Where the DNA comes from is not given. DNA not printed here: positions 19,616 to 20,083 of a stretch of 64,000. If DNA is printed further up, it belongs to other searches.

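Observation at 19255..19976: Antisense promoter, small ORF and terminator cassette embedded in the tail module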

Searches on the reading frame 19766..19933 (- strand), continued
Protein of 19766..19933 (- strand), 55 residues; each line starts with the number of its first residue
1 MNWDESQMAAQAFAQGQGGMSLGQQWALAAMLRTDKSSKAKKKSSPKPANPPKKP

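Call 93: list_cluster_members(proteins=[window:19769-19933:-, P0001, P0011])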
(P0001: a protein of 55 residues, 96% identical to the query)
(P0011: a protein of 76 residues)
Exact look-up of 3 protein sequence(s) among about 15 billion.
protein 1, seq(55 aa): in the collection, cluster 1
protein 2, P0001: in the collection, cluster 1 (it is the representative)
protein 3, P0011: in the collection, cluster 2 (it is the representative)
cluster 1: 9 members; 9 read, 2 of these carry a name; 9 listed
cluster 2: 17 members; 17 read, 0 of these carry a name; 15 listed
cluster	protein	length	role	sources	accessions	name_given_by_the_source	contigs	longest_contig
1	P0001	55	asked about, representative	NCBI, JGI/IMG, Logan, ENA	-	hypothetical protein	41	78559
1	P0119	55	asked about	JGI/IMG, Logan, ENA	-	-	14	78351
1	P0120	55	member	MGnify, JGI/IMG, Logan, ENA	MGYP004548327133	hypothetical protein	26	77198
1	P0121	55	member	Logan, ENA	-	-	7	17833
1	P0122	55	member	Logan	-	-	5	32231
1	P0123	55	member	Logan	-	-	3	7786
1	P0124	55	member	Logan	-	-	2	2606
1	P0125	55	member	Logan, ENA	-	-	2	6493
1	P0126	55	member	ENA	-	-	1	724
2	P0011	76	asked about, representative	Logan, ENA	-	-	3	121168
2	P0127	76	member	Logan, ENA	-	-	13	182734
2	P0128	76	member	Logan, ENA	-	-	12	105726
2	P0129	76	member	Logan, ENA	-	-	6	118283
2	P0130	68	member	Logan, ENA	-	-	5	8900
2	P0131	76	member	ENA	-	-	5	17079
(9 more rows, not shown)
